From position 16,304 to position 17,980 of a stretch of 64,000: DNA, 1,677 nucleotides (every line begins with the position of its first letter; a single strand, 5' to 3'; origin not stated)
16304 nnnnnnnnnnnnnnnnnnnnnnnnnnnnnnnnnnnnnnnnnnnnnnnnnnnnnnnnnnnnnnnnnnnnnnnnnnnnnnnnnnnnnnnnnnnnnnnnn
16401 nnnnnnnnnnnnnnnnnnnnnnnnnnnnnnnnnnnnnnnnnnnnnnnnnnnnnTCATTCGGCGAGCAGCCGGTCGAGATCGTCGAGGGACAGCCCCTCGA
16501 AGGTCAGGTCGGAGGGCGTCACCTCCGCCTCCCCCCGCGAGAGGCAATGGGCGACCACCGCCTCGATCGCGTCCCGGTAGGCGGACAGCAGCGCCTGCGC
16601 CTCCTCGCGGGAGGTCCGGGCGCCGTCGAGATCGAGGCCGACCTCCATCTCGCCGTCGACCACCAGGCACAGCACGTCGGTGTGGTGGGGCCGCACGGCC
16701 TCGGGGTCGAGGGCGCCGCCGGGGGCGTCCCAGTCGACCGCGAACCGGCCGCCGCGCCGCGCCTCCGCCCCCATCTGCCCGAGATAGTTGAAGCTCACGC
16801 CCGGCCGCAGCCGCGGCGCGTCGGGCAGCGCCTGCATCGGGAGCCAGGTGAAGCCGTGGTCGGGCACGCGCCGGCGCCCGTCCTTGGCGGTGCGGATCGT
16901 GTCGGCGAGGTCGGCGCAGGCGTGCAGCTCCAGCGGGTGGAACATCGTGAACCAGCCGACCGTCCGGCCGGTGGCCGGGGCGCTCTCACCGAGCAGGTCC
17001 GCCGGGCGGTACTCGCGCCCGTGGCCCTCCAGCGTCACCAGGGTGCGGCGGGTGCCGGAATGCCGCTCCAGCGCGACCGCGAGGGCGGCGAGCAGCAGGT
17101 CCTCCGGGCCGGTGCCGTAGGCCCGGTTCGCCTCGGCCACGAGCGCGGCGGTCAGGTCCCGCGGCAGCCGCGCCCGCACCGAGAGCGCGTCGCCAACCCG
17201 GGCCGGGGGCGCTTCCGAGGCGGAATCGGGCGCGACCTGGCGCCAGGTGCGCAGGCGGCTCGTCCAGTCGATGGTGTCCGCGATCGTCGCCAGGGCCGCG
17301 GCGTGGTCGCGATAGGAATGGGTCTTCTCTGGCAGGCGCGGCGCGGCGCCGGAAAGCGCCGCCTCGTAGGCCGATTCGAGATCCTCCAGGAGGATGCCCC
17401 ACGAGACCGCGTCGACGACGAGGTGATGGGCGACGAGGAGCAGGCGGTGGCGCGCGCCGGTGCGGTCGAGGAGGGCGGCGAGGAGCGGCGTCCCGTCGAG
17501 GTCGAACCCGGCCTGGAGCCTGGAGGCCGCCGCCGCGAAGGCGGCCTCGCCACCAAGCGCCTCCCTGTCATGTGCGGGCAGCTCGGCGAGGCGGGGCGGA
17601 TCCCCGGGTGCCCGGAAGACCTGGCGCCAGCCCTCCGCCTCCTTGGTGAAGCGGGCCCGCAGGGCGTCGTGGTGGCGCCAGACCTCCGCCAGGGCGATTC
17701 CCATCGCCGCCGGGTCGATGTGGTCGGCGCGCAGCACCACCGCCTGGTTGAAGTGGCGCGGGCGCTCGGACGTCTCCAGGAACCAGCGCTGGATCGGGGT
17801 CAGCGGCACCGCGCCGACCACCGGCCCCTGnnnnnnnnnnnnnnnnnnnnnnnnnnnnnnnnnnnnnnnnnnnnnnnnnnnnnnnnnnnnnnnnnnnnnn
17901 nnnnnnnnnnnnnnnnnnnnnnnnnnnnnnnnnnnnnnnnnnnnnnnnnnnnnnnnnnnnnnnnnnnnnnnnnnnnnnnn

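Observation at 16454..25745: Both megasynthases terminate in a C domain; AsnB-like amidotransferase wedged between them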

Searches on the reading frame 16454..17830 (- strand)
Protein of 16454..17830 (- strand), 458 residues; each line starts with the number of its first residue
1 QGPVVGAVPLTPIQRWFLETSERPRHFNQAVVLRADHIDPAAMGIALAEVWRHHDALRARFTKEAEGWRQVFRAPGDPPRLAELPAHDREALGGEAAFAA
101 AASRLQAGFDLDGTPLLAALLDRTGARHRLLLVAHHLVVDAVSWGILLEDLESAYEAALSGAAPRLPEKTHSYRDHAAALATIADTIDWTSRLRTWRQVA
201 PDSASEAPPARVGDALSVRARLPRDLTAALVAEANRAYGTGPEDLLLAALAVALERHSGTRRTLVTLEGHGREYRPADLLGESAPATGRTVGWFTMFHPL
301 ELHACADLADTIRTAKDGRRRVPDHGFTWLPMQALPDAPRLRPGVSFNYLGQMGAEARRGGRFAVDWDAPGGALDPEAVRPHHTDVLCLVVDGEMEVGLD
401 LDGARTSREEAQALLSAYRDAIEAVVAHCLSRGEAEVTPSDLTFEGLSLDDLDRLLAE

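Call 27: search_solved_structures(query=window:16454-17830:-, max_evalue=0.001, show_alignments=1)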
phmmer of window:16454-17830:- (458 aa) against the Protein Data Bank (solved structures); distinct sequences matched with E-value up to 0.001: 22.
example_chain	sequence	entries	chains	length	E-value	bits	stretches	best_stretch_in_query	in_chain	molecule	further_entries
9rde_A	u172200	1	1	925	2.7e-65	224.2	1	4-455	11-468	Bacitracin synthase 3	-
6ta8_A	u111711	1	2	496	6.2e-65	223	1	1-456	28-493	Tyrocidine synthase 2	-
9lcp_A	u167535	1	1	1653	1.4e-62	215.3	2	1-455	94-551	PvdL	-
9lco_A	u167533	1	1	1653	1.4e-62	215.3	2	1-455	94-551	PvdL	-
9lcq_A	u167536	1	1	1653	1.5e-62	215.2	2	1-455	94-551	PvdL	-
9up2_A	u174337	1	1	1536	2.8e-60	207.7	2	10-455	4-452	PvdL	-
9bfd_A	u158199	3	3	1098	4.7e-59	203.7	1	1-455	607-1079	Tyrocidine synthase 1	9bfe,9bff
2xhg_A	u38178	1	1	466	1.1e-53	186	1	1-431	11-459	TYROCIDINE SYNTHETASE A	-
9bfg_A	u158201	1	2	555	2.8e-52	181.4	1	1-432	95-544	Tyrocidine synthase 1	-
5isw_A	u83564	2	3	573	5.8e-49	170.4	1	1-455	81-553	Gramicidin S synthase 1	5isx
9uay_A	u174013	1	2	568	2.2e-10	43.2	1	16-281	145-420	CmnI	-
6p1j_A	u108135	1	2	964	1.3e-08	37.4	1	22-259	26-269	Txo2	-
4znm_A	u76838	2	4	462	6.4e-07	31.8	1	38-311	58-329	C-domain type II peptide synthetase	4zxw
5u89_A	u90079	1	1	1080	4.1e-06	29.1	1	9-161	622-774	Amino acid adenylation domain protein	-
9x29_A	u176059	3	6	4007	6.2e-05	25.3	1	37-173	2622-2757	PKS-NRPS hybrid synthetase psoA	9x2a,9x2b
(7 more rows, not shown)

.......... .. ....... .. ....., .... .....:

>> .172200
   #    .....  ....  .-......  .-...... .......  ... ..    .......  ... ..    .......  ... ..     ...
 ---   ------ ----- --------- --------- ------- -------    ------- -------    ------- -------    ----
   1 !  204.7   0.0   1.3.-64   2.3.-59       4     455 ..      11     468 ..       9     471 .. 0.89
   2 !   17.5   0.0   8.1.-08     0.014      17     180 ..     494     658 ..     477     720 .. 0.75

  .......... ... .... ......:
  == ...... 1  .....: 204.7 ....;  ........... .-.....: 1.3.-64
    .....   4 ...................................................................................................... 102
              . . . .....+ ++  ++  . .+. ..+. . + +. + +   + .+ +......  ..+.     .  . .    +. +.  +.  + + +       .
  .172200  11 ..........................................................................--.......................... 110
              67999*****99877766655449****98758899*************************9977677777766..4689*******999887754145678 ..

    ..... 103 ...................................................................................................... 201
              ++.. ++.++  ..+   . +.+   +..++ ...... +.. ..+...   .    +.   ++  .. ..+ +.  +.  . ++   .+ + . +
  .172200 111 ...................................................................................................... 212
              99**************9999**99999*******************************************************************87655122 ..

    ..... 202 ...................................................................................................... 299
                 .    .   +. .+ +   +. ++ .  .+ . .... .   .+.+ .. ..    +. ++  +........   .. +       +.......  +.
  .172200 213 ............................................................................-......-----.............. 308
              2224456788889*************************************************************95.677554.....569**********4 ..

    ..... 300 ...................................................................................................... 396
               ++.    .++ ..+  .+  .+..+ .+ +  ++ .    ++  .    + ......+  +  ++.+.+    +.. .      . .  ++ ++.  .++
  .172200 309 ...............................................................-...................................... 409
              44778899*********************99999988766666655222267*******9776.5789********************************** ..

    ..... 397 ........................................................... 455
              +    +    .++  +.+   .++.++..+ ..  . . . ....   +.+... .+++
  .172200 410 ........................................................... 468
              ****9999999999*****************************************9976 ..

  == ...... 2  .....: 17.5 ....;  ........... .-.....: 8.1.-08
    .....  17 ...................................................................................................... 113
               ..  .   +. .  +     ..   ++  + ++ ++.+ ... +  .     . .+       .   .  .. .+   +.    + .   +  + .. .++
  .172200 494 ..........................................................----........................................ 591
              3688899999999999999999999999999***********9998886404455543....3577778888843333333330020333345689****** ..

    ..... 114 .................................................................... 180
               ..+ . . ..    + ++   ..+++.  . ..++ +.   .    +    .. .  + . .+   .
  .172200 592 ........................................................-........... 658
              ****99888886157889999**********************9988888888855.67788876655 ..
